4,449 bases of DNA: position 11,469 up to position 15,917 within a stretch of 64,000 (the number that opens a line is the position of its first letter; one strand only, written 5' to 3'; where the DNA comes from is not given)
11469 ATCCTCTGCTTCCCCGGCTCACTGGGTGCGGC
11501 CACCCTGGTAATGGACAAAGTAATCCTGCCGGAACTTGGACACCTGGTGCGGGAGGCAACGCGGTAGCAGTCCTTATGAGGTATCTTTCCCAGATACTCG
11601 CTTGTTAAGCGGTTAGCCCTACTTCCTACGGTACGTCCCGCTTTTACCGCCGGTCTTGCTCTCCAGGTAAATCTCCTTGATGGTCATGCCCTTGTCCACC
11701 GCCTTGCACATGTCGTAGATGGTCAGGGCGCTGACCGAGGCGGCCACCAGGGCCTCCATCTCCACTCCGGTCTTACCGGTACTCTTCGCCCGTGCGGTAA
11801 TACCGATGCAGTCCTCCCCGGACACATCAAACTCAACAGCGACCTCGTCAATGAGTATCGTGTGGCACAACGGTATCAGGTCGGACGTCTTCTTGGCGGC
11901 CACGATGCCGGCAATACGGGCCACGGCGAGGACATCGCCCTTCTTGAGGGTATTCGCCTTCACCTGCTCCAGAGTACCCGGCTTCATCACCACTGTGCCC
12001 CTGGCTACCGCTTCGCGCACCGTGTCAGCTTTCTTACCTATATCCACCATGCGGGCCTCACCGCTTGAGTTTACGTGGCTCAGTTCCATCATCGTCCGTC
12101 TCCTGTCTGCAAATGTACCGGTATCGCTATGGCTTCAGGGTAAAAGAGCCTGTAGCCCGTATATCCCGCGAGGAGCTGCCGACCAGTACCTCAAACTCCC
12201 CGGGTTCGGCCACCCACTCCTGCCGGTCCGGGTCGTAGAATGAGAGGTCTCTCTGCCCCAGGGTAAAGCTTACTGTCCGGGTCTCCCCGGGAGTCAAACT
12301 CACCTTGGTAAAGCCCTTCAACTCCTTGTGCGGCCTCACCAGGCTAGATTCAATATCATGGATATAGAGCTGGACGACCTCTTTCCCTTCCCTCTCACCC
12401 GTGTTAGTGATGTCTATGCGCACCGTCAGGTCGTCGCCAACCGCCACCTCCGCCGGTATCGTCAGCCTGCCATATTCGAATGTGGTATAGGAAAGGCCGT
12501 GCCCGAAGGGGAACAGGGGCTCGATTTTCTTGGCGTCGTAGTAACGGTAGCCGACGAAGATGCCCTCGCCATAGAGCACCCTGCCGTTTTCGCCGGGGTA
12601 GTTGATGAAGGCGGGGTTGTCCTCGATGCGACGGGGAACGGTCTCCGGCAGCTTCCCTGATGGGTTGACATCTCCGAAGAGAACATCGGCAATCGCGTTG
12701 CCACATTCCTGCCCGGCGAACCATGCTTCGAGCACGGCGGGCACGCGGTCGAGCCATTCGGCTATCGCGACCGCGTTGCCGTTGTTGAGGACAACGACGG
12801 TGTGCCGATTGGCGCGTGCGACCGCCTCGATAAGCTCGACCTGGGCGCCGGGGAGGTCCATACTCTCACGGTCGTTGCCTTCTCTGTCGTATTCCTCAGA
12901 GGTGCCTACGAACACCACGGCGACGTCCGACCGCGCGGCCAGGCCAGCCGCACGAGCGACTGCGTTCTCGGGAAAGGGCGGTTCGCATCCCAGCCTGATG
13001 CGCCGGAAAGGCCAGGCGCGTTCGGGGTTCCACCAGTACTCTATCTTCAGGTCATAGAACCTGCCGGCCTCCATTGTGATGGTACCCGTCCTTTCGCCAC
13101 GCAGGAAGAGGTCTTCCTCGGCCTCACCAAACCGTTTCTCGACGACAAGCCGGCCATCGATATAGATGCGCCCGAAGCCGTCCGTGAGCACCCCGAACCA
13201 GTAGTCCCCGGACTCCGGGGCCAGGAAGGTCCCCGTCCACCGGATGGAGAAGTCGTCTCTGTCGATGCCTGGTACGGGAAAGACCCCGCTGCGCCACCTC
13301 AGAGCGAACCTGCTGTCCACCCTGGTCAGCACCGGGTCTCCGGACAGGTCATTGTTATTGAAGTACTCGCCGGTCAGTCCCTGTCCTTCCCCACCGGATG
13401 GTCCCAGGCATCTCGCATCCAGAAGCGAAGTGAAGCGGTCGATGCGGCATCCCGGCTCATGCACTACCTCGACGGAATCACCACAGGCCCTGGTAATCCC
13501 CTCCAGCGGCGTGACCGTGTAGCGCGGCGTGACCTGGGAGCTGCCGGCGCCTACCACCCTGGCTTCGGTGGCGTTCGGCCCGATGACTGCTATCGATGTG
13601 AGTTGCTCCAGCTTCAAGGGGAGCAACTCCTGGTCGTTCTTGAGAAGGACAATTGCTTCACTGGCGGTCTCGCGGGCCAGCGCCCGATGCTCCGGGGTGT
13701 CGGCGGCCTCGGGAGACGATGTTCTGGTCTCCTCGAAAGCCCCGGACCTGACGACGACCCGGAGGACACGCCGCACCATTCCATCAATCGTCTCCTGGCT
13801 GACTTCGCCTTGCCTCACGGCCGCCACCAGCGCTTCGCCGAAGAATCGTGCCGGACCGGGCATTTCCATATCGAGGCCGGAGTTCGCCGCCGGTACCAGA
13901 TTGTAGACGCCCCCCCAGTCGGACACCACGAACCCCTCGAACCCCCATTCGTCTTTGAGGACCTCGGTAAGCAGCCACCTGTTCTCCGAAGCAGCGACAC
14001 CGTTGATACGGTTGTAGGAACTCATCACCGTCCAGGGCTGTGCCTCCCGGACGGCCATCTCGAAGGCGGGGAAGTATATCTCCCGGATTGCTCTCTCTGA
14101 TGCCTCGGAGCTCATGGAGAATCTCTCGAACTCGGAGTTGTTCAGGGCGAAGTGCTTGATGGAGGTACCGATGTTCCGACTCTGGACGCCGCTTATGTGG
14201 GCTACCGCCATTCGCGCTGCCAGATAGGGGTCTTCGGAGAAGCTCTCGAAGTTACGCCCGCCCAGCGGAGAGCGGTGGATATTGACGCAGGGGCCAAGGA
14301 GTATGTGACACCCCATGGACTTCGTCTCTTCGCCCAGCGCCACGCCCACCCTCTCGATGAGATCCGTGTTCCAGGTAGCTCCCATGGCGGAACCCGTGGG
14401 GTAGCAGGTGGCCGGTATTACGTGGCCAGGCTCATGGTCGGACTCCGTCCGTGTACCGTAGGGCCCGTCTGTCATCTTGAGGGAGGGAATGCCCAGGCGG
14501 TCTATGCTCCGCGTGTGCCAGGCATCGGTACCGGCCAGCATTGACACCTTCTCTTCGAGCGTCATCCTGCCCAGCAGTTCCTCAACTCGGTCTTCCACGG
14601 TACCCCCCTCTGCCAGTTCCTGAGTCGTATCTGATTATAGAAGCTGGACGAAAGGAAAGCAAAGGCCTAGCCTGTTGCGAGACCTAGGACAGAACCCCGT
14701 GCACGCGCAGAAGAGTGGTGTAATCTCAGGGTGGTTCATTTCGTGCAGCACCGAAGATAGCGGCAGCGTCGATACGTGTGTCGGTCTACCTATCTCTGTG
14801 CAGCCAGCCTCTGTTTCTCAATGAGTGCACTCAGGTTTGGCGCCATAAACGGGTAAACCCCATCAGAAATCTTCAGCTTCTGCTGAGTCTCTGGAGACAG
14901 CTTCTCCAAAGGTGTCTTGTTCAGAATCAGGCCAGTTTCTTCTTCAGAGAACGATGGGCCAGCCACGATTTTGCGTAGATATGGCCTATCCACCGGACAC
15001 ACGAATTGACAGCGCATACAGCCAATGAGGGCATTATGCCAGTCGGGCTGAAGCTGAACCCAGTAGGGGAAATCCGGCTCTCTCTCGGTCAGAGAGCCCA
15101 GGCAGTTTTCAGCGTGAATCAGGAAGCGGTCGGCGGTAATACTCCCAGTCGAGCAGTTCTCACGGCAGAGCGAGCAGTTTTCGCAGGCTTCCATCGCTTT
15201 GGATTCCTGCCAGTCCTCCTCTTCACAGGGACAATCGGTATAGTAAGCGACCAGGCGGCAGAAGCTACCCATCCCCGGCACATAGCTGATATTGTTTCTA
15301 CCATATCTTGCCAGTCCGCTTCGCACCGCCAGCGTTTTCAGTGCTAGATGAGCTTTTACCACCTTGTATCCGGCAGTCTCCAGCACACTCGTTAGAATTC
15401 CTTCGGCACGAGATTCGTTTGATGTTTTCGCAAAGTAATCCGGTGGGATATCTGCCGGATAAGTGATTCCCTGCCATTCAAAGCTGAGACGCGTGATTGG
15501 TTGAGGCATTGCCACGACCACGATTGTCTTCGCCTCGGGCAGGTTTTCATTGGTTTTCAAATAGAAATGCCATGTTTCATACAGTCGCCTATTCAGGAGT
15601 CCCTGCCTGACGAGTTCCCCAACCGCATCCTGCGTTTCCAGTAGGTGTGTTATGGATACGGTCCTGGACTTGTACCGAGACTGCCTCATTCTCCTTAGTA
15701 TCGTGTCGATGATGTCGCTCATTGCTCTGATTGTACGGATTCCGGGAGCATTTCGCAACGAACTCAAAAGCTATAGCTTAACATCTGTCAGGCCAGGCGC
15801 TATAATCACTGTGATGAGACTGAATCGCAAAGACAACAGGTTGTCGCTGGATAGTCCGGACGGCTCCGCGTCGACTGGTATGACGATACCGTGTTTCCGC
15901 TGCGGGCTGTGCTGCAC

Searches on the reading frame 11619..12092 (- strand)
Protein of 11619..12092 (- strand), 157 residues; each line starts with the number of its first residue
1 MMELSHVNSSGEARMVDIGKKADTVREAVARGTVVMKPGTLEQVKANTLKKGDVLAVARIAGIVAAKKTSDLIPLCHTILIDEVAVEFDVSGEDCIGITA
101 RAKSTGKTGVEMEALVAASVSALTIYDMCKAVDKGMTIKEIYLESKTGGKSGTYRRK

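Call 77: search_protein_families(library=pfam, max_evalue=0.001, proteins=[window:11619-12092:-])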
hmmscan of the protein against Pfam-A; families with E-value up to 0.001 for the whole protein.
window:11619-12092:- (157 aa): 1 family
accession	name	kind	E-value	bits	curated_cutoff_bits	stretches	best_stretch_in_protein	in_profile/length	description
PF01967.27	MoaC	-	1.9e-55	187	27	1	15-149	1-136/136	MoaC family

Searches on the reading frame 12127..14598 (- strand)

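Call 14: search_protein_families(library=pfam, max_evalue=0.00001, proteins=[window:12127-14598:-])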
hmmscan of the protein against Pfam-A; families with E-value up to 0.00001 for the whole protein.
window:12127-14598:- (823 aa): 4 families
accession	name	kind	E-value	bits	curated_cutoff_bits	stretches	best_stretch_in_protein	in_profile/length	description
PF01915.27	Glyco_hydro_3_C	-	5.8e-64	216.2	31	1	316-684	1-200/200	Glycosyl hydrolase family 3 C-terminal domain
PF00933.27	Glyco_hydro_3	-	2.8e-43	149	27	1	54-281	70-316/316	Glycosyl hydrolase family 3 N terminal domain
PF14310.12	Fn3-like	-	2.9e-31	107.8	25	1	740-810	1-71/71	Fibronectin type III-like domain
PF07691.17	PA14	-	1.3e-22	80.7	24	1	406-523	3-120/147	PA14 domain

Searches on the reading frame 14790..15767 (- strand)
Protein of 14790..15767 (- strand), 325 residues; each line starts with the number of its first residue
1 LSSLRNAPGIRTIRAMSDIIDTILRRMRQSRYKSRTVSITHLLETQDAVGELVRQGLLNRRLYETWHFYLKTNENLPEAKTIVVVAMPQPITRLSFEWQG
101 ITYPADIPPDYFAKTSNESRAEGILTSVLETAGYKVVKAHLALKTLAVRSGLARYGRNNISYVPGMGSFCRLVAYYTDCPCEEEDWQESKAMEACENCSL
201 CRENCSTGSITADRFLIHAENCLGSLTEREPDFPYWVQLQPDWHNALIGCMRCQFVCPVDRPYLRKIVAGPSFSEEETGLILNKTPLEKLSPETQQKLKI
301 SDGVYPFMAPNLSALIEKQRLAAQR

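Call 11: search_protein_families(library=pfam, max_evalue=0.00001, proteins=[window:14790-15767:-])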
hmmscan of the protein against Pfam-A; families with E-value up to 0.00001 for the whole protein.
window:14790-15767:- (325 aa): 1 family
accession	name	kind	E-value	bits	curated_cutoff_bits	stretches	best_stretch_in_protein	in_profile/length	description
PF13484.11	Fer4_16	-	5.2e-08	34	30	1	195-259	2-65/66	4Fe-4S double cluster binding domain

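Call 71: search_protein_families(library=ncbifam, max_evalue=0.01, proteins=[window:14790-15767:-])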
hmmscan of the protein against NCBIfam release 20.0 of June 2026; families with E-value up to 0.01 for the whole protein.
window:14790-15767:- (325 aa): 3 families
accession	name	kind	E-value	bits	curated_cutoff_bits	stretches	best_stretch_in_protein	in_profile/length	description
TIGR00276.1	TIGR00276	equivalog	8.4e-15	54.6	200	1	138-261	128-245/337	tRNA epoxyqueuosine(34) reductase QueG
TIGR02486.1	RDH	subfamily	2.4e-09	37.5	160.35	1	115-258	120-277/314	reductive dehalogenase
NF058577.1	FdxA_fam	equivalog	0.0019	18.4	65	0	193-223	7-39/52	4Fe-4S ferredoxin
